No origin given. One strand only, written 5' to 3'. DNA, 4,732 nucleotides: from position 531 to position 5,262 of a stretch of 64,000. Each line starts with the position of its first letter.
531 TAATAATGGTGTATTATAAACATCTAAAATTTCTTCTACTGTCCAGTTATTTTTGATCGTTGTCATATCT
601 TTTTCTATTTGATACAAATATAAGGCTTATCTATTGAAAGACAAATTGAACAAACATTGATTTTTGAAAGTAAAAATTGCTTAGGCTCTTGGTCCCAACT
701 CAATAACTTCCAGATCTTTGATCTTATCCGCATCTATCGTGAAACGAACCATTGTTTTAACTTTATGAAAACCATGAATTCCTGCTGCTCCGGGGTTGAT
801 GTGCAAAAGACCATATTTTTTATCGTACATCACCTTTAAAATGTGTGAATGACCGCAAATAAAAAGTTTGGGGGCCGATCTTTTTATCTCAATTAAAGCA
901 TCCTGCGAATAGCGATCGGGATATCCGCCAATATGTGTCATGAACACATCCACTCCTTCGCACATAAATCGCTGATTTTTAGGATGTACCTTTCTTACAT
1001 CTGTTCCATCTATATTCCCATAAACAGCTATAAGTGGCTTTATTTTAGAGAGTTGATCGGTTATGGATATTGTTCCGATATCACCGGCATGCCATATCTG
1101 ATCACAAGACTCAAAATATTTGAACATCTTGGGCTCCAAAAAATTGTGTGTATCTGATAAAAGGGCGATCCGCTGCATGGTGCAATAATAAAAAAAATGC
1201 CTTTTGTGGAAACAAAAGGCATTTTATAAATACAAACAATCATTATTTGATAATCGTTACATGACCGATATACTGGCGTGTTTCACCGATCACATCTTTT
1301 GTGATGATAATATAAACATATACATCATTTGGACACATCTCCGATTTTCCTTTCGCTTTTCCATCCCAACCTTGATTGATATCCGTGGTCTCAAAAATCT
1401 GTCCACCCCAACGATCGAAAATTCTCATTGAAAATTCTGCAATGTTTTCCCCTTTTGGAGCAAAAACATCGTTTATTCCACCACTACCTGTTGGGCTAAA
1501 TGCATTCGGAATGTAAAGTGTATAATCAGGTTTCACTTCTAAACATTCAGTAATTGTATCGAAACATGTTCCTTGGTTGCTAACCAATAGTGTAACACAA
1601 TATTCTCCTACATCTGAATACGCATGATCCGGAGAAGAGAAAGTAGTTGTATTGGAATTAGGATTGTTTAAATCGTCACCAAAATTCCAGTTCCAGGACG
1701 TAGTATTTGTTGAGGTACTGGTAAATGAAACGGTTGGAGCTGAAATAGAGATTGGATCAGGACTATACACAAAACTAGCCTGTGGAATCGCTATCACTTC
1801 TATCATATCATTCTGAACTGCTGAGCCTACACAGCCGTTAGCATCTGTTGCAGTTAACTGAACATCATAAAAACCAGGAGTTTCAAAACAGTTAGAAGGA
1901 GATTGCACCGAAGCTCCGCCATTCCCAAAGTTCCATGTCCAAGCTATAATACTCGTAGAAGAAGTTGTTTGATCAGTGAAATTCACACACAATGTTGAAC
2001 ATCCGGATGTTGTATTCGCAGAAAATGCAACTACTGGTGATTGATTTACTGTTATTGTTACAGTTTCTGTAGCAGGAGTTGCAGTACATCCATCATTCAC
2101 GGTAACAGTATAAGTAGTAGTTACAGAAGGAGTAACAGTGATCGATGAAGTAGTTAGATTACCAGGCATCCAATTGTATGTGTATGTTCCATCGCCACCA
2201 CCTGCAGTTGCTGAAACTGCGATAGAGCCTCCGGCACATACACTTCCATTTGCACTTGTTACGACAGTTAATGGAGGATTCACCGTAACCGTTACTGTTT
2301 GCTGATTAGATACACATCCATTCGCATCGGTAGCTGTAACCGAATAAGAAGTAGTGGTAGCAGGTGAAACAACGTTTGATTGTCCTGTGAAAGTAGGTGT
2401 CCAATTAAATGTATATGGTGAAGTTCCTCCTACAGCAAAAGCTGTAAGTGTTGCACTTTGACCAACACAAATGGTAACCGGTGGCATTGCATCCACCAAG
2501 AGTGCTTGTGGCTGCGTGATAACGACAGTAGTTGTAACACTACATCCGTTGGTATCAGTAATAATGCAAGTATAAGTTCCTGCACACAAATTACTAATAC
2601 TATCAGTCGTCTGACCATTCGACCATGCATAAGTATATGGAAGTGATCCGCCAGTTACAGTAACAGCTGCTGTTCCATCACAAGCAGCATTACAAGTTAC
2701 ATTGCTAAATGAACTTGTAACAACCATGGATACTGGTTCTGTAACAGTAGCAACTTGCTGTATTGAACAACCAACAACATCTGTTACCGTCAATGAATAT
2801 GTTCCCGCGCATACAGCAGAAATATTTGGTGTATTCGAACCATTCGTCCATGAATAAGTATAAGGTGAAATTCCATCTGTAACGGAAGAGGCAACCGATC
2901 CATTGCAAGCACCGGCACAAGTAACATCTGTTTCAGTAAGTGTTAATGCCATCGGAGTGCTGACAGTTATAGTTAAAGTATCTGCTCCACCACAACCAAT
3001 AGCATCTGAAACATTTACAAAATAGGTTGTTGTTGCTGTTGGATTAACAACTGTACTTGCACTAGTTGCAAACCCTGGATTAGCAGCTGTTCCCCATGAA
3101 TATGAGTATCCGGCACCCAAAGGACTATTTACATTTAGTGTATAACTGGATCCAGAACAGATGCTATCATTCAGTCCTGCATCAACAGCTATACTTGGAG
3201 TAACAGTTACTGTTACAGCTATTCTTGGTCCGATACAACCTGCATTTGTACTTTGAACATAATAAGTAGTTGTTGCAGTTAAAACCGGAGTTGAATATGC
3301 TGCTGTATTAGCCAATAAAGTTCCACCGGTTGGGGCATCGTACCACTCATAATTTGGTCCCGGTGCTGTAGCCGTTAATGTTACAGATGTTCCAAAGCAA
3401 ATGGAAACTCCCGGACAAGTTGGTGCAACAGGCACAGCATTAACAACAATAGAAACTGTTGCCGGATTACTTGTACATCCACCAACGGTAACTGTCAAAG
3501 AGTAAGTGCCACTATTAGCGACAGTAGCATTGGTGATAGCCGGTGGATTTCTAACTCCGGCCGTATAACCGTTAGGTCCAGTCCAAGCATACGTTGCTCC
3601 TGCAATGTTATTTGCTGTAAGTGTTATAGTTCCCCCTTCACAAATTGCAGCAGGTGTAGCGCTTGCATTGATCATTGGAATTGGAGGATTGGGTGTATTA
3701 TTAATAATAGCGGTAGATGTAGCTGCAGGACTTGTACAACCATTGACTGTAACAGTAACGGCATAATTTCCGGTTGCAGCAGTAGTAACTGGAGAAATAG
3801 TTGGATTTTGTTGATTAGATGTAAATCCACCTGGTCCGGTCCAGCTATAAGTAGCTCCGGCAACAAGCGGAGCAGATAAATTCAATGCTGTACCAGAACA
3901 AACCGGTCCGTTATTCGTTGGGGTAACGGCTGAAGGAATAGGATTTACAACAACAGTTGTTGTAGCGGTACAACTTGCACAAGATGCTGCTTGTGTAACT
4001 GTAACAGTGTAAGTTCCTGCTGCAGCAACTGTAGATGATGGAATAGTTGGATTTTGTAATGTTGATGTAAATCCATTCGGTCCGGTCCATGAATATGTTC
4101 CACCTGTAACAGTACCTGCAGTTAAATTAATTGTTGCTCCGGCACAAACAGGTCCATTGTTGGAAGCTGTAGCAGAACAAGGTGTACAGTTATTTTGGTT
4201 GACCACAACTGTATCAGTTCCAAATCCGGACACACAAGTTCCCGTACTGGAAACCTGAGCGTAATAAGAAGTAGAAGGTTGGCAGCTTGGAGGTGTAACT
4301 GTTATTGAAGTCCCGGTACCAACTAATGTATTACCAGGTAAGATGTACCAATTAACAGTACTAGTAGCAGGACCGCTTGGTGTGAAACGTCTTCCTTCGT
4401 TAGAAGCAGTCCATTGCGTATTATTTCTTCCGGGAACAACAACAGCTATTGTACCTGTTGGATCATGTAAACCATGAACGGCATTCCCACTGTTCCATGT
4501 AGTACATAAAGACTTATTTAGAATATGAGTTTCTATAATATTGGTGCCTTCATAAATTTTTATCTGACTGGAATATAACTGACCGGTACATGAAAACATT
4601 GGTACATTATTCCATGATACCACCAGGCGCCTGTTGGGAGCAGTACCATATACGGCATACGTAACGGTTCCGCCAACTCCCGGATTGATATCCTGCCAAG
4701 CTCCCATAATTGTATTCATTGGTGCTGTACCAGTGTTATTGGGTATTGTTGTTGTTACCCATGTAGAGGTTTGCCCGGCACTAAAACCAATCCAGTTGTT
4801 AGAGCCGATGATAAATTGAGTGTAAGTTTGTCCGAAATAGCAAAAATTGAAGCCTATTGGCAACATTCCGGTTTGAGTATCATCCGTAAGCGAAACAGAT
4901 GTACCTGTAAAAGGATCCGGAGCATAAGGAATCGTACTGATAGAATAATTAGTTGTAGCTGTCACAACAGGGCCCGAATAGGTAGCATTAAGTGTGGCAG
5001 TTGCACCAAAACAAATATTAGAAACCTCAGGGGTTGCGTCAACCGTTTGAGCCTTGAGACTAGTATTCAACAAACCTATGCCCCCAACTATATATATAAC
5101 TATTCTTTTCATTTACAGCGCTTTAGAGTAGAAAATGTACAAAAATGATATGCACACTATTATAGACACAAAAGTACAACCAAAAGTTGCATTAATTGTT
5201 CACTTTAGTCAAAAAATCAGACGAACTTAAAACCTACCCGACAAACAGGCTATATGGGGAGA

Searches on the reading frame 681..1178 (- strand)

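Call 3: search_protein_families(library=pfam, proteins=[window:681-1178:-])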
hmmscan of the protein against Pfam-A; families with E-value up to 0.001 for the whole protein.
window:681-1178:- (165 aa): 2 families
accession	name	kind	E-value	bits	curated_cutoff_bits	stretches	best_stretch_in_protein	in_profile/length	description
PF12850.12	Metallophos_2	-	1.8e-32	112.9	27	1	3-150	2-153/154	Calcineurin-like phosphoesterase superfamily domain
PF00149.33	Metallophos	-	0.00057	20.8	21.5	0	3-59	2-73/191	Calcineurin-like phosphoesterase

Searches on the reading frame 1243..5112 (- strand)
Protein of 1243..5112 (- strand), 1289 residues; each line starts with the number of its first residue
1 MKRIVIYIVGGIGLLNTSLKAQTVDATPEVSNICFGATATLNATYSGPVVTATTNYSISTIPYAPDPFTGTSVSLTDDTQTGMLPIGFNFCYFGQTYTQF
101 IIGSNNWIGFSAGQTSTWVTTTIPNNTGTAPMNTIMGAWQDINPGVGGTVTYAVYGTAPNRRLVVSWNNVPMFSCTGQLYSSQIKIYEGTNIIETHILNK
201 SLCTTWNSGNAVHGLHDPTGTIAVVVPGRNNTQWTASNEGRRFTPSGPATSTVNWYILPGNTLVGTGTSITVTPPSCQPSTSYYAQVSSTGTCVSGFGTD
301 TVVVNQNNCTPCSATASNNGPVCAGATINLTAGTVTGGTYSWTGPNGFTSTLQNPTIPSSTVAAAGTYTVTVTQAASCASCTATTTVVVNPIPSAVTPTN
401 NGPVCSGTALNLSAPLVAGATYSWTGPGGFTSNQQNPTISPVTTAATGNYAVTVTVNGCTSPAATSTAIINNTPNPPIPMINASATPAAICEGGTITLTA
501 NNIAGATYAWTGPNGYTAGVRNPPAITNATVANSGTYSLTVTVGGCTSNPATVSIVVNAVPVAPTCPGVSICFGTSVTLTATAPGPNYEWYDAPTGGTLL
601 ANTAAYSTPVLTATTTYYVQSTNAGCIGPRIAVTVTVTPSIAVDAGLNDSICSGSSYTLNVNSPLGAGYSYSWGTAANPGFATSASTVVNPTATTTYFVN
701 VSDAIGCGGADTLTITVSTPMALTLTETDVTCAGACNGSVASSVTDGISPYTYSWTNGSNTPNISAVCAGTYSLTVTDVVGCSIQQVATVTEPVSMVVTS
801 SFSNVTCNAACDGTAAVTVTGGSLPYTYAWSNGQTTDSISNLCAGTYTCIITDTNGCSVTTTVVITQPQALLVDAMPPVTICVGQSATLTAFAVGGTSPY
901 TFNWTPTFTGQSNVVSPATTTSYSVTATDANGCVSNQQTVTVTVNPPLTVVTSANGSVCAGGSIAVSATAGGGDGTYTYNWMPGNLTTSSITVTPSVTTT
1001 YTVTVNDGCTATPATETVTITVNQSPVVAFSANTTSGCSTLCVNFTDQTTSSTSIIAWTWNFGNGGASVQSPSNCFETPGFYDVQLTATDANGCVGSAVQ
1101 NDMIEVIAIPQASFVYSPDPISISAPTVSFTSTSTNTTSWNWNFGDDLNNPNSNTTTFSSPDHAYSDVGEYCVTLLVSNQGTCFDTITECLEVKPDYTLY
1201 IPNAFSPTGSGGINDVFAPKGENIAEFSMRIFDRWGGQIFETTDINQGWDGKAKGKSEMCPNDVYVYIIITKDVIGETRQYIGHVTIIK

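Call 3: search_protein_families(library=pfam, proteins=[window:1243-5112:-])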
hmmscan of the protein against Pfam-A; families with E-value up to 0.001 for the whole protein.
window:1243-5112:- (1289 aa): 6 families
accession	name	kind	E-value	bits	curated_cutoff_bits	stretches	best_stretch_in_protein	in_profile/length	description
PF19081.6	Ig_7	-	1e-41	141.5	27.3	4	561-639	1-84/84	Ig-like domain CHU_C associated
PF18911.6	PKD_4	-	9.5e-21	74.1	27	2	1023-1106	1-85/85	PKD domain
PF00801.26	PKD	-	3e-17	62.8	23.5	3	1042-1097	16-74/80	PKD domain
PF13573.12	SprB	-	8.8e-14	51.3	28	2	799-835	1-37/37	SprB repeat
PF13585.12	CHU_C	-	2.4e-13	50.4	27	1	1201-1282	3-81/86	CHU_C Type IX secretion signal domain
PF07354.18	Sp38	-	0.00014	22.2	23.1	0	486-528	12-52/100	Zona-pellucida-binding protein (Sp38) N-terminal Ig domain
